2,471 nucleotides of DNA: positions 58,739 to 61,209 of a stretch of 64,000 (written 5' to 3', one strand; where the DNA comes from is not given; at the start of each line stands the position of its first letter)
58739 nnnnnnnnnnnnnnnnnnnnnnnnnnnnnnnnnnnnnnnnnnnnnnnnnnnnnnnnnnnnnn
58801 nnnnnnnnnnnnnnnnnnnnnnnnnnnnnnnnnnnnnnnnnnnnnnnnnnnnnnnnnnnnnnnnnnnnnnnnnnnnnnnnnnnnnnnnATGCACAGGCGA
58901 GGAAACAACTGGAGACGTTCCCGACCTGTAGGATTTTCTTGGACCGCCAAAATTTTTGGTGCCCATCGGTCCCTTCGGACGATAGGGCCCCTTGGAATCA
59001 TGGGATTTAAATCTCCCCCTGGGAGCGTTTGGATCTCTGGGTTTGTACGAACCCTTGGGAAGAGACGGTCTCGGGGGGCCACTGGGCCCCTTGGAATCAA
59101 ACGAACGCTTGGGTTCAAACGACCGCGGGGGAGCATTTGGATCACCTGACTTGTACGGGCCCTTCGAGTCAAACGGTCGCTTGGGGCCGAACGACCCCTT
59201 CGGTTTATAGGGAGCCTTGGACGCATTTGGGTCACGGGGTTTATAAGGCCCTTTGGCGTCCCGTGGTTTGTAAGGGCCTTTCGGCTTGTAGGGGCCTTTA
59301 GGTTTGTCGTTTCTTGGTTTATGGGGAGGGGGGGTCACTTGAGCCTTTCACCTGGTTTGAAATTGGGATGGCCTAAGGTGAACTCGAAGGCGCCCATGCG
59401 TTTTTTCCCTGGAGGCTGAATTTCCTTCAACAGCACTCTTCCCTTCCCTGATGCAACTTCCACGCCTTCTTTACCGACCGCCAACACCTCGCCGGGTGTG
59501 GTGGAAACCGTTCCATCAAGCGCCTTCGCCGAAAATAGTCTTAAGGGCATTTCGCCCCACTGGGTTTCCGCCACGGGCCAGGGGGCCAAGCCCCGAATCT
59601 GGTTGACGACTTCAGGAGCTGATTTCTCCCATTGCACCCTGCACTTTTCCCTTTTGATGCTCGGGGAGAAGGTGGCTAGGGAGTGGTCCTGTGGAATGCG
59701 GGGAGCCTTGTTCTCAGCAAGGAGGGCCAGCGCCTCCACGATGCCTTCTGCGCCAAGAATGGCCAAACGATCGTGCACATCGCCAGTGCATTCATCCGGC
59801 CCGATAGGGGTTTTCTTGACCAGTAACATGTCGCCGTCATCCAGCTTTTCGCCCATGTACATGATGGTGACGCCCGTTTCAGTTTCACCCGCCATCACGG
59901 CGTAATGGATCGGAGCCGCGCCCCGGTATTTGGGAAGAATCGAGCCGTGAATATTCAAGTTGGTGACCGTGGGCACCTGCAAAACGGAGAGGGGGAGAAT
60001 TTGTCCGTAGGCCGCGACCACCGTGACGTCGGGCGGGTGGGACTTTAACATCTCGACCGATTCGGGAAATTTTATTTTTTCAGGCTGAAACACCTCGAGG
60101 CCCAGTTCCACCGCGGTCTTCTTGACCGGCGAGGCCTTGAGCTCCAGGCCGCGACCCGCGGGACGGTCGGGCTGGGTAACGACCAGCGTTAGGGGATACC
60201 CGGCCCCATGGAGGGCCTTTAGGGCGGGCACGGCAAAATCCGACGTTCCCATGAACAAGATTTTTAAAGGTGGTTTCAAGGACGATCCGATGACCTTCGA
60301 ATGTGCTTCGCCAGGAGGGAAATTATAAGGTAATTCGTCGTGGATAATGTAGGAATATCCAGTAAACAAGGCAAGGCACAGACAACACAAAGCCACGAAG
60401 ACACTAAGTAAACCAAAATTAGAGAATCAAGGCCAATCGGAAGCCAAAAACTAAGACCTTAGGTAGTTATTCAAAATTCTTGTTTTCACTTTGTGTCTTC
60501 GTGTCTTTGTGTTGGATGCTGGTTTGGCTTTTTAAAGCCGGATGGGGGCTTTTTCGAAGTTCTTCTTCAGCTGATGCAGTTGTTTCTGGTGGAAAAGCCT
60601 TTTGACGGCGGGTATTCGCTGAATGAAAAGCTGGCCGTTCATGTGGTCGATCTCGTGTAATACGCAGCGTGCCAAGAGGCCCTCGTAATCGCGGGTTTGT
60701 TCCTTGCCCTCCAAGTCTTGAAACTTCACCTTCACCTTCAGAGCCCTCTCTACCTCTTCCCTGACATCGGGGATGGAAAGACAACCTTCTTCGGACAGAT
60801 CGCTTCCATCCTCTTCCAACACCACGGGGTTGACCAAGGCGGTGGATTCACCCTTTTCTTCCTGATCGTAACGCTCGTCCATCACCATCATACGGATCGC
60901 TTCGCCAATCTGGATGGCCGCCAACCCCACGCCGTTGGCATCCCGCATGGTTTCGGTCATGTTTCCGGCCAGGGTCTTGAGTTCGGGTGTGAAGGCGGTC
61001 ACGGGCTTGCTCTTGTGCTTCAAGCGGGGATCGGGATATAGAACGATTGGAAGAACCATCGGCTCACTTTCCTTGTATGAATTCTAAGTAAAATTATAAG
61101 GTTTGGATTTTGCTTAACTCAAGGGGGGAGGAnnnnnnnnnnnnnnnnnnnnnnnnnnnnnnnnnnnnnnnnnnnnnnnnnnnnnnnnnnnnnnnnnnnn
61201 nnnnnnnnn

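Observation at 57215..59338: RsmB methyltransferase carrying a ~260-aa N-terminal KPKGPY-repeat extension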

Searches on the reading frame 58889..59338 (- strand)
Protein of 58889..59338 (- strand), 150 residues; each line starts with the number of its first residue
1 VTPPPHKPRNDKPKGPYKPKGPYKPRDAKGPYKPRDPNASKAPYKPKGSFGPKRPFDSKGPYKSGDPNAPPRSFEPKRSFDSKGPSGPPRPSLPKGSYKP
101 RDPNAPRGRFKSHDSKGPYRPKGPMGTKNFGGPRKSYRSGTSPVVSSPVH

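Call 42: find_related_loci(query=window:58889-59338:-, collection=metagenome_contigs, flank=3000)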
Query window:58889-59338:- (150 aa) in metagenome_contigs; peptide patterns used: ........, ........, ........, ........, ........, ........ (x = any residue, [..] = any of these).
164 stretches matched a pattern; 1 encode a relative of the query (tblastn E <= 1e-3); 1 distinct loci.
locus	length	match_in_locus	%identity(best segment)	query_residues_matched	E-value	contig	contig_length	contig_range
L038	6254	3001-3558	72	1-150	6e-73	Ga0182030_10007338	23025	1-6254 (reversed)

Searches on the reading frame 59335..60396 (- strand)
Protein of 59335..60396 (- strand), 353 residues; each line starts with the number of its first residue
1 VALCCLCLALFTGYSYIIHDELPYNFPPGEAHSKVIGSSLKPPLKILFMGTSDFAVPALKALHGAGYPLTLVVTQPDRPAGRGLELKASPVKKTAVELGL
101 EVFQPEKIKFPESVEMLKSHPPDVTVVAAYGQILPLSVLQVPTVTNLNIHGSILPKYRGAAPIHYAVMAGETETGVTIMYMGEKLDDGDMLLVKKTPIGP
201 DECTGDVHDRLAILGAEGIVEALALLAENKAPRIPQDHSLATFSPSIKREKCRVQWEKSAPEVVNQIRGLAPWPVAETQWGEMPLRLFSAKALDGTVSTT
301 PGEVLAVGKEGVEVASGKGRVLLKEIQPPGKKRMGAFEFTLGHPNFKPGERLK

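Call 33: search_protein_families(library=ncbifam, proteins=[window:59335-60396:-], max_evalue=0.00001)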
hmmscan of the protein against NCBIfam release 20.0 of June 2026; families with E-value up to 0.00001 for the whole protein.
window:59335-60396:- (353 aa): 7 families
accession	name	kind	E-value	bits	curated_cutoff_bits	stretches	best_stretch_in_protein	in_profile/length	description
TIGR00460.1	fmt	equivalog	2.2e-82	276.7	201.5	1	44-342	1-303/315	methionyl-tRNA formyltransferase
NF005414.0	PRK06988.1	equivalog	7.4e-45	153.2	316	1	45-326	4-285/311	formyltransferase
NF005998.1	PRK08125.1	equivalog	9.7e-43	146.5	777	1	50-323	7-276/649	bifunctional UDP-4-amino-4-deoxy-L-arabinose formyltransferase/UDP-glucuronic acid oxidase ArnA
TIGR00639.1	PurN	equivalog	3.6e-18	65.8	150.1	1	114-230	72-188/192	phosphoribosylglycinamide formyltransferase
NF004684.0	PRK06027.1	subfamily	9.6e-11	41.9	223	1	112-190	156-234/286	formyltetrahydrofolate deformylase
TIGR00655.1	PurU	equivalog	3.3e-09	36.8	285.95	1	113-191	152-230/280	formyltetrahydrofolate deformylase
NF005755.0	PRK07579.1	equivalog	8.9e-06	25.7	238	0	132-233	76-174/245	dTDP-4-amino-4,6-dideoxyglucose formyltransferase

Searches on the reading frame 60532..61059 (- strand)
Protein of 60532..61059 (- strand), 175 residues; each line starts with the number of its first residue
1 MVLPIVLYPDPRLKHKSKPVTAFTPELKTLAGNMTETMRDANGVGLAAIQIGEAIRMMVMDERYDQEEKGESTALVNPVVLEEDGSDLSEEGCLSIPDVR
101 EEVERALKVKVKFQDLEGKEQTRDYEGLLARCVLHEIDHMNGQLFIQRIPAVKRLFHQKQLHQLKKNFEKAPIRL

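Call 33: search_protein_families(library=ncbifam, proteins=[window:60532-61059:-], max_evalue=0.00001)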
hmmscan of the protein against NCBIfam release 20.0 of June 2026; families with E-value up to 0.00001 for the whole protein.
window:60532-61059:- (175 aa): 6 families
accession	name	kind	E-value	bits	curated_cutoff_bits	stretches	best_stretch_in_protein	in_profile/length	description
NF001159.1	PRK00150.1-3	subfamily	2.1e-47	160.7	125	1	1-163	1-164/167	peptide deformylase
TIGR00079.1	pept_deformyl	equivalog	2.3e-44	150.8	103.95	1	4-161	3-159/161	peptide deformylase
NF009484.0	PRK12846.1-5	equivalog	1.6e-37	128.8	190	1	2-160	3-158/165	peptide deformylase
NF009483.0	PRK12846.1-4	equivalog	1.1e-29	103.4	267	1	2-150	3-157/193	peptide deformylase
NF011189.0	PRK14595.1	equivalog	2.3e-18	66.4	232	1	9-150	10-147/162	peptide deformylase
NF006670.0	PRK09218.1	equivalog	3.5e-18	65.9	162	1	26-144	22-135/136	peptide deformylase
